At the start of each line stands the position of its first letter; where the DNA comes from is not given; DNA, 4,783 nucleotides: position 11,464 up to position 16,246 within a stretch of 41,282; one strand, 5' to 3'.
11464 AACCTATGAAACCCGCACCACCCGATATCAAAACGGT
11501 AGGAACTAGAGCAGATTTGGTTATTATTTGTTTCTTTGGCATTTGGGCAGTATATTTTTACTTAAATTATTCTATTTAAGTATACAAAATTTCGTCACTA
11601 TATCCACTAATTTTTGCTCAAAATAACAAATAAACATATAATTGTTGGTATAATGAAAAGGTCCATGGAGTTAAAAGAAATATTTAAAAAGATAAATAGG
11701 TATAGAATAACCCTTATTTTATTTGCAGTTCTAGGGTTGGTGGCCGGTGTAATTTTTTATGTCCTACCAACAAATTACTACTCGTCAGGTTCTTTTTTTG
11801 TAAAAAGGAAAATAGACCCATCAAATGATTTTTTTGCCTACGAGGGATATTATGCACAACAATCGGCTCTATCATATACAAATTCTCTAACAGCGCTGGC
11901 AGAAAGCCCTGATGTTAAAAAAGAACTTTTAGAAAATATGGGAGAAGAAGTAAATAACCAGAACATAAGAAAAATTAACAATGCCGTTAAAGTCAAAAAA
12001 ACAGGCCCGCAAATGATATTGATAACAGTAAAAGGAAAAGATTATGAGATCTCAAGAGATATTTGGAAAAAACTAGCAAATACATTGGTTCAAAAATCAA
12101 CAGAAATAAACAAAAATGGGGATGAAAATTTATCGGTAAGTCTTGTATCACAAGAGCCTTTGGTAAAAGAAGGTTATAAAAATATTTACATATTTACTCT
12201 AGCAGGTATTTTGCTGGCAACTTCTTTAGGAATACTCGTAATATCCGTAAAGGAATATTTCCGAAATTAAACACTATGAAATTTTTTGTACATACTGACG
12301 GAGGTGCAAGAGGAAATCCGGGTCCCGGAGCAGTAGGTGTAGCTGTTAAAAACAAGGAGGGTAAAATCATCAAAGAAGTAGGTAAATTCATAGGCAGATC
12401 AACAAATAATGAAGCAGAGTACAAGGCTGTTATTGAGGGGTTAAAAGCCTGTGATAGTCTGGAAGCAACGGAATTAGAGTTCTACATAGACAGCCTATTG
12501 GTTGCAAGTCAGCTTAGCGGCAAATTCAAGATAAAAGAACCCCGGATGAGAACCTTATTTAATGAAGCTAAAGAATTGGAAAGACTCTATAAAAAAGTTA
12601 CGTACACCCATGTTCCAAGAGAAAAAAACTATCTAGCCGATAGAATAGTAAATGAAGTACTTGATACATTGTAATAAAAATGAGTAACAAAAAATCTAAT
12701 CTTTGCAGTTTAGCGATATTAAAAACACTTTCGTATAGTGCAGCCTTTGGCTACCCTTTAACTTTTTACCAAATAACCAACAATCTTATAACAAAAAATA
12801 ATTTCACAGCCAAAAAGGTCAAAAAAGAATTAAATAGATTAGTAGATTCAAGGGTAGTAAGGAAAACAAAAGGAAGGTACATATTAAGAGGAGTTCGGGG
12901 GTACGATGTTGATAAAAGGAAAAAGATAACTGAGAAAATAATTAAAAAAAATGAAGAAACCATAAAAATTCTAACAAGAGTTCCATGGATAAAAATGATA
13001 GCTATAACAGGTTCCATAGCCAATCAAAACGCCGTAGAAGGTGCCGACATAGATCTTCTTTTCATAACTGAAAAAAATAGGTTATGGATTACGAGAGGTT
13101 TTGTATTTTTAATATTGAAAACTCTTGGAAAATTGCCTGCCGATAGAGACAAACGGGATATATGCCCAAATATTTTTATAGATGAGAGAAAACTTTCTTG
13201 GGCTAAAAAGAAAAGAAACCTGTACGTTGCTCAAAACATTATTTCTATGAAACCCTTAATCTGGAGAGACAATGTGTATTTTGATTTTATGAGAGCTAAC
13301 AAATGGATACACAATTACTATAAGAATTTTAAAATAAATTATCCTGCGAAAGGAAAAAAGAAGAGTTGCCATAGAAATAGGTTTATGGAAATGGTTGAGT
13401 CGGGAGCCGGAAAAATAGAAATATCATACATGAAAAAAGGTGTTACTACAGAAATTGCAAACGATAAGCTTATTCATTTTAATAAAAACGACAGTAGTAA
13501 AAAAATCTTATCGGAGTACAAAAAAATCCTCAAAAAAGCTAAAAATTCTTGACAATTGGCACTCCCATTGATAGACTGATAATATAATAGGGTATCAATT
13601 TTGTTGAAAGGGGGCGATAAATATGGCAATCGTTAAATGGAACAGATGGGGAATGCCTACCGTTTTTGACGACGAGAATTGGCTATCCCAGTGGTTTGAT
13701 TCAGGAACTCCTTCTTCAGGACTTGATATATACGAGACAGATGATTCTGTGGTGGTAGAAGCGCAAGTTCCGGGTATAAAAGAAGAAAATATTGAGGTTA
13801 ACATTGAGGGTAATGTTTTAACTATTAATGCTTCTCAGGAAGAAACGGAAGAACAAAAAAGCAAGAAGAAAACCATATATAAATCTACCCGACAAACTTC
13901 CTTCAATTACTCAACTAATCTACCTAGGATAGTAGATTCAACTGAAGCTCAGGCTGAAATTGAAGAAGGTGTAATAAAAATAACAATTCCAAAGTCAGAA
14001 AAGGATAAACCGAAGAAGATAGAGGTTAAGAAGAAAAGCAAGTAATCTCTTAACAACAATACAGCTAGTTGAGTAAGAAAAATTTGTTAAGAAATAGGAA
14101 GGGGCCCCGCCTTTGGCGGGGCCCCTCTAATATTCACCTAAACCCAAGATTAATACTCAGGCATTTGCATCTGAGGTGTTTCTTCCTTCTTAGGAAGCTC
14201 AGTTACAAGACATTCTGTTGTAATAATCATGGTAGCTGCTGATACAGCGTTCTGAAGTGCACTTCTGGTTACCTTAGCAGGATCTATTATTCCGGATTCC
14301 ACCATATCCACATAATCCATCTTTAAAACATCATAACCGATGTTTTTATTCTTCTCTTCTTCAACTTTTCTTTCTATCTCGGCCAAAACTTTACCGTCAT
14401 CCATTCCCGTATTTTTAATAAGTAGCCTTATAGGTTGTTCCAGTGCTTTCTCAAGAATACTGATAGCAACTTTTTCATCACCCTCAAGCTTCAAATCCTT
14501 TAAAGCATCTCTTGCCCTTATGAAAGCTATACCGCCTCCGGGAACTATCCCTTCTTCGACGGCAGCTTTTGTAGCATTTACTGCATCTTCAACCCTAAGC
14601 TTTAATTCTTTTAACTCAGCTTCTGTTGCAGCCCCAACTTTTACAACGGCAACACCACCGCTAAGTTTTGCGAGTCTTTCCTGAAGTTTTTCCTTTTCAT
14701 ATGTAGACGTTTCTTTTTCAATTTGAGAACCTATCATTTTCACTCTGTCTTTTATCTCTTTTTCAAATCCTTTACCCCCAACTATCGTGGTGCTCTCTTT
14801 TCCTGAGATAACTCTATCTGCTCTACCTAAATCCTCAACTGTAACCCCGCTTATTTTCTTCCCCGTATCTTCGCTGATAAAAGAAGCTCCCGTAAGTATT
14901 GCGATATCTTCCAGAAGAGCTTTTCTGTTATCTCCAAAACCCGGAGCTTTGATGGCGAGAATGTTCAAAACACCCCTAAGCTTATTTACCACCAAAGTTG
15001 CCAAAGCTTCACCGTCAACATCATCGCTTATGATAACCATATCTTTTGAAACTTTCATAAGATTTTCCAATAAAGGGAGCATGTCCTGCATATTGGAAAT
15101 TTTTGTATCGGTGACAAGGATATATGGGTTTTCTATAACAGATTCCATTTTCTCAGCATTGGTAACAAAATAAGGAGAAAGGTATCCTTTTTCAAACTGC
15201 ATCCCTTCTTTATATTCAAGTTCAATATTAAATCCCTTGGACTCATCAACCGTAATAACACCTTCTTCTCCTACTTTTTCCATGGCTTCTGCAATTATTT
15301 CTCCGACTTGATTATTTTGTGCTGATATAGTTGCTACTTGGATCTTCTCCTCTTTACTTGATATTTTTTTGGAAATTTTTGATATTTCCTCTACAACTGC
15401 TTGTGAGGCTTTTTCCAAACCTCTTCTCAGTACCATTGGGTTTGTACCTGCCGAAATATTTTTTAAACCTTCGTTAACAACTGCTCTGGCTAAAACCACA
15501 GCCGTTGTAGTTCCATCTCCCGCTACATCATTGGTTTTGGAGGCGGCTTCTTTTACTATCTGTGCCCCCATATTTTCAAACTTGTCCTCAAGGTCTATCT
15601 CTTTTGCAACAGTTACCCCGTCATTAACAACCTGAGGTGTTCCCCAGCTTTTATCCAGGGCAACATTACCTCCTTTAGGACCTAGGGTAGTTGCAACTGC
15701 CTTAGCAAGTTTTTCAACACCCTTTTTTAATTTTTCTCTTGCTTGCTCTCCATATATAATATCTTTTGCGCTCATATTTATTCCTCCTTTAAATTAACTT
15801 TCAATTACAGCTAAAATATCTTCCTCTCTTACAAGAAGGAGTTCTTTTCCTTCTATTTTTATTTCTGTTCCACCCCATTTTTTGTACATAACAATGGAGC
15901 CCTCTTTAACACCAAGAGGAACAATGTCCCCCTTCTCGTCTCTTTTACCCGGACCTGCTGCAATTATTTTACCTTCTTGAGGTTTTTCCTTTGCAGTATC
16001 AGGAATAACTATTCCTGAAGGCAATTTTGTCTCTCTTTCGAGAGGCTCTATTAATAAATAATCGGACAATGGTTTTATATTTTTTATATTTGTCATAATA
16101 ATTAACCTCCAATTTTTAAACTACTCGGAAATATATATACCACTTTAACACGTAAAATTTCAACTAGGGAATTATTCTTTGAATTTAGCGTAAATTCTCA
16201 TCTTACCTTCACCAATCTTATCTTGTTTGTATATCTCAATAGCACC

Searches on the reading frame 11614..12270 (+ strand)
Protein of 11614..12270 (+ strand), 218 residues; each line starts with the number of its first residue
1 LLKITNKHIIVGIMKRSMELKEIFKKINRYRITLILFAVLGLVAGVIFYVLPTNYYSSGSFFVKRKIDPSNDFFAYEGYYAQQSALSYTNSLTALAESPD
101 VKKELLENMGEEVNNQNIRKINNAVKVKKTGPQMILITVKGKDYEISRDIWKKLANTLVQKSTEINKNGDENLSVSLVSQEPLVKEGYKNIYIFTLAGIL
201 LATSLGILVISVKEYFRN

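Call 21: search_protein_families(library=pfam, proteins=[window:11614-12270:+], max_evalue=0.01)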
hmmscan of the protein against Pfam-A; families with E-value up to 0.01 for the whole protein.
window:11614-12270:+ (218 aa): 1 family
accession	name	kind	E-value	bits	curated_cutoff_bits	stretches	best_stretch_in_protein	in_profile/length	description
PF02706.20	Wzz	-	0.00034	21.3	25.5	1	17-105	2-87/91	Chain length determinant protein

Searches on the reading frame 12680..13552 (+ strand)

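Call 21: search_protein_families(library=pfam, proteins=[window:12680-13552:+], max_evalue=0.01)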
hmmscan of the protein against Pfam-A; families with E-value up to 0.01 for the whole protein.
window:12680-13552:+ (290 aa): 3 families
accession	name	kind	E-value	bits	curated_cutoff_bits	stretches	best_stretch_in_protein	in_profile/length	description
PF01909.29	NTP_transf_2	-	8.1e-05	23.4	21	1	100-155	11-60/93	Nucleotidyltransferase domain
PF18765.7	Polbeta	-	8.3e-05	23.1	26.9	1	92-137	1-43/93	Polymerase beta, Nucleotidyltransferase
PF17540.7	DUF5457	-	0.0053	17.2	25.2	0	37-91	34-88/89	Family of unknown function (DUF5457)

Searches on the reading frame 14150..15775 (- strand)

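Call 8: search_protein_families(library=pfam, proteins=[window:14150-15775:-], max_evalue=0.001)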
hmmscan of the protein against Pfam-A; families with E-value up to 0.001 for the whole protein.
window:14150-15775:- (541 aa): 1 family
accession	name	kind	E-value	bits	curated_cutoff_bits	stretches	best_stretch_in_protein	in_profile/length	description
PF00118.29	Cpn60_TCP1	-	1.2e-80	272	34.3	1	23-525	1-487/490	TCP-1/cpn60 chaperonin family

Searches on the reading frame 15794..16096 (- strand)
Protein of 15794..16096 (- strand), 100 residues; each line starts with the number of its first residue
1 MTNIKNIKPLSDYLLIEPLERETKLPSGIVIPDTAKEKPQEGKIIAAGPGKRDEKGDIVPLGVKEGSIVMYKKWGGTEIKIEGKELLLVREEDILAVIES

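Call 8: search_protein_families(library=pfam, proteins=[window:15794-16096:-], max_evalue=0.001)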
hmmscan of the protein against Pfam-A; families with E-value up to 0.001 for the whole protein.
window:15794-16096:- (100 aa): 1 family
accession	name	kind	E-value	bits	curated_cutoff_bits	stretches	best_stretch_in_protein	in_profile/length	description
PF00166.26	Cpn10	-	3.2e-31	107.6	21.1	1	6-98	1-93/93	Chaperonin 10 Kd subunit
